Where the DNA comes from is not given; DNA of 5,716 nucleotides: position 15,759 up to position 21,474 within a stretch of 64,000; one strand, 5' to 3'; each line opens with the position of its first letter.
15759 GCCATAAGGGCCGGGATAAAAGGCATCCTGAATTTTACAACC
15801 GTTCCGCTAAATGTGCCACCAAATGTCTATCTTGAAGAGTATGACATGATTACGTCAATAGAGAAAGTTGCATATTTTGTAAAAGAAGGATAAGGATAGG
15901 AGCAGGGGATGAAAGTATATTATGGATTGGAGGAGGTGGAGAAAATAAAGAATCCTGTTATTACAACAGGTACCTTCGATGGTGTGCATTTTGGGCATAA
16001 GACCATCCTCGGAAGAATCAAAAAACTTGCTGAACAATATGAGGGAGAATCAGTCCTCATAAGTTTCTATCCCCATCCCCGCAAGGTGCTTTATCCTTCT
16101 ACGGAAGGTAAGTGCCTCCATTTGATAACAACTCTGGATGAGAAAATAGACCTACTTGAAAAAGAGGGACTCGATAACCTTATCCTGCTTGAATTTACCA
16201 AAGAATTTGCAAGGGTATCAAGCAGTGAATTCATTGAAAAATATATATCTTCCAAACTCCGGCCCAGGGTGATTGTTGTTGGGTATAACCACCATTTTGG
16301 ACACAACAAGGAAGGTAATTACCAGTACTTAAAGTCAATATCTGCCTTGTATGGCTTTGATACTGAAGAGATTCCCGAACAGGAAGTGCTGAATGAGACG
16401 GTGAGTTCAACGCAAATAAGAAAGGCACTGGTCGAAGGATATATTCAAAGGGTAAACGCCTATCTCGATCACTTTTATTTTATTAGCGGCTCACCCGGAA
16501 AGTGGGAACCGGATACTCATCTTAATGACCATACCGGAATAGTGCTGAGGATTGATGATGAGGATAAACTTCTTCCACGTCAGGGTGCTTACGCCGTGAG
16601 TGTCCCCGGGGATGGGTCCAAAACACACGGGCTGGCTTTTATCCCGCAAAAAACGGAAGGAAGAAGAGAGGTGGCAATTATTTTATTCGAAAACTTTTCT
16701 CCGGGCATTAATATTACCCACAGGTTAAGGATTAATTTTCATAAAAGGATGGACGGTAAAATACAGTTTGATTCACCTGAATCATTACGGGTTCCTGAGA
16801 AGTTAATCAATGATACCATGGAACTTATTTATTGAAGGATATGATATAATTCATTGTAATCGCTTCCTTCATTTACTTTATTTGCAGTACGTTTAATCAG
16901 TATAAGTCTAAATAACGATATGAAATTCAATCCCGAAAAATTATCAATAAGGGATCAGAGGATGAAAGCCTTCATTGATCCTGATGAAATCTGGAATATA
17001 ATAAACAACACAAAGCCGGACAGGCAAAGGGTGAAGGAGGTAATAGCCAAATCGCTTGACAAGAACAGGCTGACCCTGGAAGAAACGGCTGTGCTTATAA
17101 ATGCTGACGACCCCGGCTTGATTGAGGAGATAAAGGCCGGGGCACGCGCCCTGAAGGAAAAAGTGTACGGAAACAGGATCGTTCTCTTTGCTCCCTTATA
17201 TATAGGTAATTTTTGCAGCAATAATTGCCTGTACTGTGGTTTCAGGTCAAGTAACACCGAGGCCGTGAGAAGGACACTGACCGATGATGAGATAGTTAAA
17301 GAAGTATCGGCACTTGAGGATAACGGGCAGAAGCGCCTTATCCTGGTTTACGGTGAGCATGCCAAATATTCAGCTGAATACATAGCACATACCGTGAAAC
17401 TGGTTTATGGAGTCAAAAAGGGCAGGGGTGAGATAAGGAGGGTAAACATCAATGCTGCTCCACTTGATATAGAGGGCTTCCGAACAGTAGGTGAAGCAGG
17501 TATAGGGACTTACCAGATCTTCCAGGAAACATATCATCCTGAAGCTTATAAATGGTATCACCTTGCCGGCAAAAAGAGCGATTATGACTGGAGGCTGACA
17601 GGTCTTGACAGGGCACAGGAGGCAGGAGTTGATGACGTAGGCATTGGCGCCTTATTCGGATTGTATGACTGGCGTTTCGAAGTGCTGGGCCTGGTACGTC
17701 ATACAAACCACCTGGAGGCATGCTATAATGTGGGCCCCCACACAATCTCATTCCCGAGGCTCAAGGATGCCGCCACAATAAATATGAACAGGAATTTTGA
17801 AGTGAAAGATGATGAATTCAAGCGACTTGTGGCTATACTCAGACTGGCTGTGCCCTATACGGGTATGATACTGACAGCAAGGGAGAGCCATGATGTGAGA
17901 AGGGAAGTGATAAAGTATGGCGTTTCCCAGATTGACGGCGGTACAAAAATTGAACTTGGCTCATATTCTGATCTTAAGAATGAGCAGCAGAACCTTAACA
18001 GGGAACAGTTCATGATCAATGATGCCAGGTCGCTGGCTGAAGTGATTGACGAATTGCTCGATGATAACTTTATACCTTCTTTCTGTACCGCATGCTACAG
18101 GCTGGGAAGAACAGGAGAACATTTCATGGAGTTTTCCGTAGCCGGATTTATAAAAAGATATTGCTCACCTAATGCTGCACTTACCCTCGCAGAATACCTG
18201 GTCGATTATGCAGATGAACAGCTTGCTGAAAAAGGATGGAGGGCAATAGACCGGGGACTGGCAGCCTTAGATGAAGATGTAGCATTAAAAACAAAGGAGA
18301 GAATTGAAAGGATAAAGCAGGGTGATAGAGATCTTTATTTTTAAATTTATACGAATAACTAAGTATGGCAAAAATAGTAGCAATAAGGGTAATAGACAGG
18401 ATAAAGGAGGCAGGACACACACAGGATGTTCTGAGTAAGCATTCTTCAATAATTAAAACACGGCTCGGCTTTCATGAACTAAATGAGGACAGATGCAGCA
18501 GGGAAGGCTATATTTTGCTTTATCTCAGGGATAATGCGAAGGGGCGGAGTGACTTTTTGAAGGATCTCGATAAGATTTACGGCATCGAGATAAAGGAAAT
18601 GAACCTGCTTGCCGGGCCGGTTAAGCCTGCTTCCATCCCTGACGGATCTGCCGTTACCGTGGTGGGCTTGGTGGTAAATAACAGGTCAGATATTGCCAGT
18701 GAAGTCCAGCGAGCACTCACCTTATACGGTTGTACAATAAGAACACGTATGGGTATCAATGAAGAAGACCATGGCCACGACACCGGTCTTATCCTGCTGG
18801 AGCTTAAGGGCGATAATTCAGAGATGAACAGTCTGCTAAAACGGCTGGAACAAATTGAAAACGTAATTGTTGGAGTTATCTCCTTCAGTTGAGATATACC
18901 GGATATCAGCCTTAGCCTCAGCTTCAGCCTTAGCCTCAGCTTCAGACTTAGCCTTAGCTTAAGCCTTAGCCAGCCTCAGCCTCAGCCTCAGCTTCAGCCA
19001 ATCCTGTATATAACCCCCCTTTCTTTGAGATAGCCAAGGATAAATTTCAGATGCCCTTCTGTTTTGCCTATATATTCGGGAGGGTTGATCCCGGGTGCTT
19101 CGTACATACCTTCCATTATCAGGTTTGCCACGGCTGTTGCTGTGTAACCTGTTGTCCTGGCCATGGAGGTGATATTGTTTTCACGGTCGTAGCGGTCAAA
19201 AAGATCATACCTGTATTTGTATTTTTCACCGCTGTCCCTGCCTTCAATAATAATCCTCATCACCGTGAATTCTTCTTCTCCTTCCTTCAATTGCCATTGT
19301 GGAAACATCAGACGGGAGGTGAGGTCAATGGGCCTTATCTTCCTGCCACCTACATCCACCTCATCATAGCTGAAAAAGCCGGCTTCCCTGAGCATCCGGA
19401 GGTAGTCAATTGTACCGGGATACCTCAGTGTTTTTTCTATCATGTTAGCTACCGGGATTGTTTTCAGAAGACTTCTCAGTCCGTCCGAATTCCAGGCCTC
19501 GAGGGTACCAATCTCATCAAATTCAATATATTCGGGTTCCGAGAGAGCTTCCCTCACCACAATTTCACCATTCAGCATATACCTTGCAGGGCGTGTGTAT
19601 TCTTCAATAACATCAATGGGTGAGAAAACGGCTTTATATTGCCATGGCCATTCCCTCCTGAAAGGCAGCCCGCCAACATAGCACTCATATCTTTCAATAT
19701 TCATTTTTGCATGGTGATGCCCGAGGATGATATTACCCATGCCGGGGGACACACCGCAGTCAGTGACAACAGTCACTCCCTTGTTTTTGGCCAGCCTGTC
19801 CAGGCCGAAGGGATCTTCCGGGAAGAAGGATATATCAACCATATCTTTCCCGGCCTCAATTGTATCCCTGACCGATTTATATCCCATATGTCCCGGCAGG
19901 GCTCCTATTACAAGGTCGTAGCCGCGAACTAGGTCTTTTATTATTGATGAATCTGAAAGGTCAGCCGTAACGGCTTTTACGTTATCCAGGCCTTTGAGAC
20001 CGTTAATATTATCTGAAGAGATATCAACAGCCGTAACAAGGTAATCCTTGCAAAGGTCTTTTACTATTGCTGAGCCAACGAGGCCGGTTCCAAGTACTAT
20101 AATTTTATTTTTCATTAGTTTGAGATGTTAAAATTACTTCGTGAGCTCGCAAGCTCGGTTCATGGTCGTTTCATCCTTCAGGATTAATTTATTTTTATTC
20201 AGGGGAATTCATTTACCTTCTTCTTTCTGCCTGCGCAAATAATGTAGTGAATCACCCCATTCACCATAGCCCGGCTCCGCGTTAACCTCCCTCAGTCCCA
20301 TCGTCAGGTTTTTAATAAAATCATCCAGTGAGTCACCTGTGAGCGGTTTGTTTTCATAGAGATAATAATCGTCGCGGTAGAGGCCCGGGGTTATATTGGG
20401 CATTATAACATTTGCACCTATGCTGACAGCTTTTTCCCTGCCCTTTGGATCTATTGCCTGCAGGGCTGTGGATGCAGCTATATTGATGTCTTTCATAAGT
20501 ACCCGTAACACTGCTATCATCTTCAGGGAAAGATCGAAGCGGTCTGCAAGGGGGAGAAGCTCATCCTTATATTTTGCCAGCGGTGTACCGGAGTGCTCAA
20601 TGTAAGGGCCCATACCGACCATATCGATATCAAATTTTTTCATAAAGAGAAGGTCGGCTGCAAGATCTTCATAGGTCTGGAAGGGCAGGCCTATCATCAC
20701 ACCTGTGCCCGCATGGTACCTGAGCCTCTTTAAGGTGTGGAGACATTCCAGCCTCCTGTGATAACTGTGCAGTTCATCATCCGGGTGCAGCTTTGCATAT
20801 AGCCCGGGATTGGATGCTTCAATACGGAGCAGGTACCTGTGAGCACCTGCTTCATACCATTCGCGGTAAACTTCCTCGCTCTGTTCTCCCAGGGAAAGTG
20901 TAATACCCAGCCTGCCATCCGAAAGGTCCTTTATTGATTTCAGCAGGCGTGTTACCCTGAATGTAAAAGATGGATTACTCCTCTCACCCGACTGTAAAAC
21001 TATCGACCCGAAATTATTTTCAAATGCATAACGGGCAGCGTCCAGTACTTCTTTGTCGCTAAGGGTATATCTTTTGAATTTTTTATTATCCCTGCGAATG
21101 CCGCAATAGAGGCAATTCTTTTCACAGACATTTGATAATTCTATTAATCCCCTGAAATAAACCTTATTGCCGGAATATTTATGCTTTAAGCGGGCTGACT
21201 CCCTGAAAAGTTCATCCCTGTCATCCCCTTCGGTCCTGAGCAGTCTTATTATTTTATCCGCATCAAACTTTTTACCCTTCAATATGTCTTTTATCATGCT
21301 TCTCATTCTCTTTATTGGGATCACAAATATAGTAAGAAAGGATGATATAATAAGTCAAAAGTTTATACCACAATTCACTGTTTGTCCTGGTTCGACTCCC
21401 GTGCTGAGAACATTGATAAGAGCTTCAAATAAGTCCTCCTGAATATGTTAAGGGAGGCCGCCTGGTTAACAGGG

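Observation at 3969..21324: Two differently wired H2-sensor modules plus Rex surround a HydCBA-type [FeFe]-hydrogenase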

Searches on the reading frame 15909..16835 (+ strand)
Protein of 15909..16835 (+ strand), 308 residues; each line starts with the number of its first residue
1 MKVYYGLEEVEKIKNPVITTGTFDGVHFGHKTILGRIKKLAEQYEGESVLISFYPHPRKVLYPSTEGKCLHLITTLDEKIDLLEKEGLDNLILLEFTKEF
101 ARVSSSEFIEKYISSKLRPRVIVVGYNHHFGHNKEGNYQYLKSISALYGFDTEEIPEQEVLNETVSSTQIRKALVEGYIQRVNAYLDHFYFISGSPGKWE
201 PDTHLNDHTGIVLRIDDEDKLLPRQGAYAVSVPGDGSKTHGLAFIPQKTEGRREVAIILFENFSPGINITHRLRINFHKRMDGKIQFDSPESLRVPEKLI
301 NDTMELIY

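Call 4: search_protein_families(library=pfam, proteins=[window:15909-16835:+])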
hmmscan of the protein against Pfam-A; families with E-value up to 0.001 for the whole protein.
window:15909-16835:+ (308 aa): 2 families
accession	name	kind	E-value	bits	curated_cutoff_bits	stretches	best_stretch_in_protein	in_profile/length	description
PF06574.18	FAD_syn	-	1.6e-44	152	27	1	14-168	6-157/158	FAD synthetase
PF01467.32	CTP_transf_like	-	5e-06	27.2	21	1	18-172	1-132/133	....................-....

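Call 6: search_protein_families(library=ncbifam, proteins=[window:15909-16835:+], max_evalue=0.01)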
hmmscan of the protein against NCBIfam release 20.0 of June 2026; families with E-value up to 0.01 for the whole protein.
window:15909-16835:+ (308 aa): 11 families
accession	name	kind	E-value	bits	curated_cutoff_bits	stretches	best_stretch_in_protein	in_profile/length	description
NF004160.0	PRK05627.1-3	equivalog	5.5e-47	160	295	1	8-239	8-240/325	bifunctional riboflavin kinase/FAD synthetase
NF004162.0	PRK05627.1-5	equivalog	5.1e-46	157.5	241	1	12-294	11-285/304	bifunctional riboflavin kinase/FAD synthetase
NF004159.0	PRK05627.1-2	equivalog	2.1e-44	151.9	306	1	1-195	2-193/326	bifunctional riboflavin kinase/FAD synthetase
NF004163.0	PRK05627.1-6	equivalog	3.2e-38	131.6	315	1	1-294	1-293/313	bifunctional riboflavin kinase/FAD synthetase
NF004161.0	PRK05627.1-4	equivalog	1.2e-36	126.3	461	1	13-293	17-296/324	bifunctional riboflavin kinase/FAD synthetase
TIGR00083.1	ribF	equivalog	1.2e-35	123.3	184.35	1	18-293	2-274/290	riboflavin biosynthesis protein RibF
NF004158.0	PRK05627.1-1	equivalog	9.4e-33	113.8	396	1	8-262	10-262/304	bifunctional riboflavin kinase/FAD synthetase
NF005518.0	PRK07143.1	equivalog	1.4e-25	90.3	232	1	1-265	2-238/281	hypothetical protein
NF045965.1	RibF_rel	equivalog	3.8e-25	88.9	200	1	5-279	3-253/279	FAD synthase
TIGR00125.1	cyt_tran_rel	domain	1.7e-07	31.3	27.7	1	17-59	2-44/65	adenylyltransferase/cytidyltransferase family protein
NF001985.0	PRK00777.1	subfamily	0.0053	16.8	104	0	16-51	6-36/157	pantetheine-phosphate adenylyltransferase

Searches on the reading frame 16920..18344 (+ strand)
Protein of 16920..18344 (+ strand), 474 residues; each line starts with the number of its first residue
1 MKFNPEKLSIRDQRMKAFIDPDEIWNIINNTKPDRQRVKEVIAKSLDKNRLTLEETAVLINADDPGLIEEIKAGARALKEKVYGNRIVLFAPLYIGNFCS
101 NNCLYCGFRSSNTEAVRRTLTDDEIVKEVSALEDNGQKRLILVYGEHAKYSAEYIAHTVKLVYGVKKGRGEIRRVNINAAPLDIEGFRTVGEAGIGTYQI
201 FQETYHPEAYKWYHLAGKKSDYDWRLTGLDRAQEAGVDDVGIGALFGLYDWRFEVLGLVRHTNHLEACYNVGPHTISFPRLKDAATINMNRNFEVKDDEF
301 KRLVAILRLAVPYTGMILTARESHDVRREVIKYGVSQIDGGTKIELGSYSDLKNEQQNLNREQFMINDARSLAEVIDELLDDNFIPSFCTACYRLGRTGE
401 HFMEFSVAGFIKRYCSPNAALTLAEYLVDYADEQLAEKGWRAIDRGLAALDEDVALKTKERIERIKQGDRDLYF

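Call 4: search_protein_families(library=pfam, proteins=[window:16920-18344:+])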
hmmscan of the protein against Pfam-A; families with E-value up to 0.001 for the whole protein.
window:16920-18344:+ (474 aa): 2 families
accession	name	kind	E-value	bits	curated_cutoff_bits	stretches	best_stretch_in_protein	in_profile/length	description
PF04055.27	Radical_SAM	-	1.6e-17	64.6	29.5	1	94-244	2-148/166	Radical SAM superfamily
PF06968.18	BATS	-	1.5e-14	54.4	22.2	1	277-384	1-87/88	Biotin and Thiamin Synthesis associated domain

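Call 6: search_protein_families(library=ncbifam, proteins=[window:16920-18344:+], max_evalue=0.01)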
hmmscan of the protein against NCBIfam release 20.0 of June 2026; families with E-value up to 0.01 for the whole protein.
window:16920-18344:+ (474 aa): 23 families
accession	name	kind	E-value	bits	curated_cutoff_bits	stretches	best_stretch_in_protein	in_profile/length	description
TIGR03955.1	rSAM_HydG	equivalog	3.1e-147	490.8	312.15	1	13-474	6-470/470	[FeFe] hydrogenase H-cluster radical SAM maturase HydG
TIGR02351.2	thiH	equivalog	7.7e-86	288.4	380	1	37-386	21-358/364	2-iminoacetate synthase ThiH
TIGR04158.1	rSAM_MIA_synth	equivalog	8.9e-23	80.7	400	1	80-371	51-346/368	3-methyl-2-indolic acid synthase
TIGR03910.1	pyrrolys_PylB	equivalog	1.5e-22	80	348.2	1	37-262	4-225/347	methylornithine synthase PylB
TIGR03956.1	rSAM_HydE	equivalog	2.1e-20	73.2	254.6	1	46-249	6-202/340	[FeFe] hydrogenase H-cluster radical SAM maturase HydE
TIGR00433.2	bioB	equivalog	3.3e-11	43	225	1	52-320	4-260/307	biotin synthase BioB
NF005609.0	PRK07360.1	equivalog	6.2e-11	41.7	426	1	35-159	5-132/374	7,8-didemethyl-8-hydroxy-5-deazariboflavin synthase subunit CofH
TIGR03700.1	mena_SCO4494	equivalog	2.4e-10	39.9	434.55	1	43-161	3-120/351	aminofutalosine synthase MqnE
TIGR03551.1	F420_cofH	equivalog_domain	4.9e-08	32.2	374.1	1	58-162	8-112/345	5-amino-6-(D-ribitylamino)uracil--L-tyrosine 4-hydroxyphenyl transferase CofH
TIGR03699.1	menaquin_MqnC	equivalog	1.2e-07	30.9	428.1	1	50-161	2-113/342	cyclic dehypoxanthinyl futalosine synthase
TIGR00423.1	TIGR00423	subfamily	3.1e-07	29.9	260.25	1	96-163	12-79/310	CofH family radical SAM protein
TIGR03550.1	F420_cofG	equivalog_domain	5.9e-07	29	213.35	1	90-151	7-66/322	7,8-didemethyl-8-hydroxy-5-deazariboflavin synthase CofG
NF004884.0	PRK06245.1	equivalog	2.9e-06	26.4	209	1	95-159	21-83/340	7,8-didemethyl-8-hydroxy-5-deazariboflavin synthase subunit CofG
NF006687.0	PRK09234.1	equivalog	5.7e-06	24.7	1018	1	30-161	471-603/849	bifunctional FO biosynthesis protein CofGH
NF006276.0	PRK08444.1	equivalog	8.4e-06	25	560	1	40-162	2-122/353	aminofutalosine synthase MqnE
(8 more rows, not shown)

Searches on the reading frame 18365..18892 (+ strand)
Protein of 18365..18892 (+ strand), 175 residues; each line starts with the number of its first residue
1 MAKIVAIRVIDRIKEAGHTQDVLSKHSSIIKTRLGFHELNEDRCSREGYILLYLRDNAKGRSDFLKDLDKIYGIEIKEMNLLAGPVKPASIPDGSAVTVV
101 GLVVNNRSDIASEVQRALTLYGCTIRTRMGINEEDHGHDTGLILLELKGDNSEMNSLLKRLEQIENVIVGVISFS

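Call 4: search_protein_families(library=pfam, proteins=[window:18365-18892:+])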
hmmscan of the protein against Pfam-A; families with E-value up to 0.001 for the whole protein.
window:18365-18892:+ (175 aa): 1 family
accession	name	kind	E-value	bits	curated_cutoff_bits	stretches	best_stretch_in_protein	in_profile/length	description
PF21699.3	TM1266-like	-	4.1e-11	43.1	27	1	97-169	2-72/74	Iron-only hydrogenase system regulator, putative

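Call 6: search_protein_families(library=ncbifam, proteins=[window:18365-18892:+], max_evalue=0.01)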
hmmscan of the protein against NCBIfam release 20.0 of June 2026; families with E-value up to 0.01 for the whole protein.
window:18365-18892:+ (175 aa): 2 families
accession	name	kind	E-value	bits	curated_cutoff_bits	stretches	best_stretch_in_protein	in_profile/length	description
NF052672.1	CPF_0552_fam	subfamily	8.7e-44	147.2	85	2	3-81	2-80/80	CPF_0552 family protein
TIGR03959.1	hyd_TM1266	equivalog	7.1e-13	48.2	60.8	1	97-169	2-71/76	TM1266 family iron-only hydrogenase system putative regulator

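Call 35: search_protein_families(library=pfam, proteins=[window:18365-18892:+], max_evalue=10)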
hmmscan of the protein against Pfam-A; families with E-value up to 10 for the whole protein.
window:18365-18892:+ (175 aa): 1 family
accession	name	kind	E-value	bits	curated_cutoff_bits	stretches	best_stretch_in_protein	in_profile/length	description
PF21699.3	TM1266-like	-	4.1e-11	43.1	27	2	97-169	2-72/74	Iron-only hydrogenase system regulator, putative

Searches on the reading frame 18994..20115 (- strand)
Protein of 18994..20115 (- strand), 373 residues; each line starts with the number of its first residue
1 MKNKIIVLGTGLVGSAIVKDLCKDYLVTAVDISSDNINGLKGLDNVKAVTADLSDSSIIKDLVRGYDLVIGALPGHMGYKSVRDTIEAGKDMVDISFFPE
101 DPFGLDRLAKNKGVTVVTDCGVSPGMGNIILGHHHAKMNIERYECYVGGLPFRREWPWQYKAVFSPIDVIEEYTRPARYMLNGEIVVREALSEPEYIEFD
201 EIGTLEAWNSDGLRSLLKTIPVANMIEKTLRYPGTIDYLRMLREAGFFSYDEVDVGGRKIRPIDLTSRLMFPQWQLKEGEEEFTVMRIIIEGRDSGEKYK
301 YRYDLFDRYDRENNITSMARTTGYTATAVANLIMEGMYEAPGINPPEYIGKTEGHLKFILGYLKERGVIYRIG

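Call 4: search_protein_families(library=pfam, proteins=[window:18994-20115:-])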
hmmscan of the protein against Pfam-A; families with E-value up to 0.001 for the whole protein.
window:18994-20115:- (373 aa): 7 families
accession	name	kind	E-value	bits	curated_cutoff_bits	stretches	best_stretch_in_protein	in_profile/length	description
PF16653.10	Sacchrp_dh_C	-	2.3e-43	149.7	31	1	121-368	1-265/265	Saccharopine dehydrogenase C-terminal domain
PF03435.24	Sacchrp_dh_NADP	-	6.5e-11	43.1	25.1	1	5-117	1-129/129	Saccharopine dehydrogenase NADP binding domain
PF13460.12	NAD_binding_10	-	3.4e-05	24.2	27.2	1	9-86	2-82/184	NAD(P)H-binding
PF02254.24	TrkA_N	-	5.1e-05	24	23.8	1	5-62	1-58/116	TrkA-N domain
PF05368.20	NmrA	-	0.00022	21.4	27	1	1-94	1-92/298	NmrA-like family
PF01262.27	AlaDh_PNT_C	-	0.00042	20.2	23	1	3-73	29-100/214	Alanine dehydrogenase/PNT, C-terminal domain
PF01118.30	Semialdhyde_dh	-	0.00091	20.1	26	0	4-96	1-97/121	Semialdehyde dehydrogenase, NAD binding domain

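Call 6: search_protein_families(library=ncbifam, proteins=[window:18994-20115:-], max_evalue=0.01)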
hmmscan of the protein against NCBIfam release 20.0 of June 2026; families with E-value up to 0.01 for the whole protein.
window:18994-20115:- (373 aa): 5 families
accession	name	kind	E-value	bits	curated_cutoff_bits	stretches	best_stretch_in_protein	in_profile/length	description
NF007034.0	PRK09496.2-1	subfamily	0.00091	18.2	344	1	4-71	2-70/445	Trk system potassium transporter TrkA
NF009830.0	PRK13304.1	equivalog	0.0015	18.1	267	1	4-96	3-92/265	aspartate dehydrogenase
NF007039.0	PRK09496.3-2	equivalog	0.0015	17.4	293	1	4-62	2-61/446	Trk system potassium transporter TrkA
NF007031.0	PRK09496.1-2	equivalog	0.0032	16.6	289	1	4-60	2-59/458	Trk system potassium transporter TrkA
TIGR00518.1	alaDH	equivalog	0.0065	15.5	391.85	1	3-73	168-238/370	alanine dehydrogenase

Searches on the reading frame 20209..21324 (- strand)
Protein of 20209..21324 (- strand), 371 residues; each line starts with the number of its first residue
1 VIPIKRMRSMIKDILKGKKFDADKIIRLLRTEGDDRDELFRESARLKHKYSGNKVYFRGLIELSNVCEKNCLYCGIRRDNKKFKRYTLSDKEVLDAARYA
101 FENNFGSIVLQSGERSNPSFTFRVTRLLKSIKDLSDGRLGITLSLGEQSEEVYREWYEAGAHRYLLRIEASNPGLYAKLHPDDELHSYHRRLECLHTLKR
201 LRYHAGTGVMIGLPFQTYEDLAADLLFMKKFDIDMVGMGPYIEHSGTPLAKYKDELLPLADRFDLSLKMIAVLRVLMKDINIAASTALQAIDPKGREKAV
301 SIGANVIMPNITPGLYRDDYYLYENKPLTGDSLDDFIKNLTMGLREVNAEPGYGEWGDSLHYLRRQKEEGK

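Call 4: search_protein_families(library=pfam, proteins=[window:20209-21324:-])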
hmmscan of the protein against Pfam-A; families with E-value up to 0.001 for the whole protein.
window:20209-21324:- (371 aa): 1 family
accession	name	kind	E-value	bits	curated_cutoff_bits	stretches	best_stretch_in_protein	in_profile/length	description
PF04055.27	Radical_SAM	-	2.2e-16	60.9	29.5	1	61-225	1-163/166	Radical SAM superfamily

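Call 6: search_protein_families(library=ncbifam, proteins=[window:20209-21324:-], max_evalue=0.01)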
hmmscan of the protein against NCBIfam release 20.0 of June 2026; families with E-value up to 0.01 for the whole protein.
window:20209-21324:- (371 aa): 22 families
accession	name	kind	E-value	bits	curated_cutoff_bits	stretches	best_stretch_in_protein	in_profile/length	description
TIGR03956.1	rSAM_HydE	equivalog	4.1e-95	318.9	254.6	1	11-347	2-329/340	[FeFe] hydrogenase H-cluster radical SAM maturase HydE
TIGR03910.1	pyrrolys_PylB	equivalog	3.7e-35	121.4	348.2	1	7-312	5-301/347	methylornithine synthase PylB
TIGR00433.2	bioB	equivalog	9.3e-22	77.6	225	1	20-308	3-282/307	biotin synthase BioB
TIGR02351.2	thiH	equivalog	1.5e-18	67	380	1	9-287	24-298/364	2-iminoacetate synthase ThiH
TIGR03955.1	rSAM_HydG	equivalog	4.4e-15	55.1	312.15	1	26-303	53-332/470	[FeFe] hydrogenase H-cluster radical SAM maturase HydG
TIGR03957.1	rSAM_HmdB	equivalog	4.5e-13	49.1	320.9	1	23-309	4-280/317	5,10-methenyltetrahydromethanopterin hydrogenase cofactor biosynthesis protein HmdB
NF005609.0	PRK07360.1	equivalog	2.6e-12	46.2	426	1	6-133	7-137/374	7,8-didemethyl-8-hydroxy-5-deazariboflavin synthase subunit CofH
TIGR03700.1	mena_SCO4494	equivalog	9.5e-11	41.2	434.55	1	14-133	5-123/351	aminofutalosine synthase MqnE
TIGR03551.1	F420_cofH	equivalog_domain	1.5e-10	40.5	374.1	1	23-133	4-114/345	5-amino-6-(D-ribitylamino)uracil--L-tyrosine 4-hydroxyphenyl transferase CofH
TIGR00423.1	TIGR00423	subfamily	3.9e-09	36.2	260.25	1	61-133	9-80/310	CofH family radical SAM protein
NF006687.0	PRK09234.1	equivalog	2.7e-08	32.4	1018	1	16-115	488-589/849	bifunctional FO biosynthesis protein CofGH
NF053743.1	LipS2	equivalog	3.4e-08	33.3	270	1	64-258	30-219/292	LipS2 family lipoyl synthase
TIGR03699.1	menaquin_MqnC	equivalog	3.5e-07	29.4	428.1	1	35-132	16-115/342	cyclic dehypoxanthinyl futalosine synthase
NF006276.0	PRK08444.1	equivalog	4.2e-06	26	560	1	38-133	28-124/353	aminofutalosine synthase MqnE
TIGR03550.1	F420_cofG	equivalog_domain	3.4e-05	23.2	213.35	1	61-121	8-68/322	7,8-didemethyl-8-hydroxy-5-deazariboflavin synthase CofG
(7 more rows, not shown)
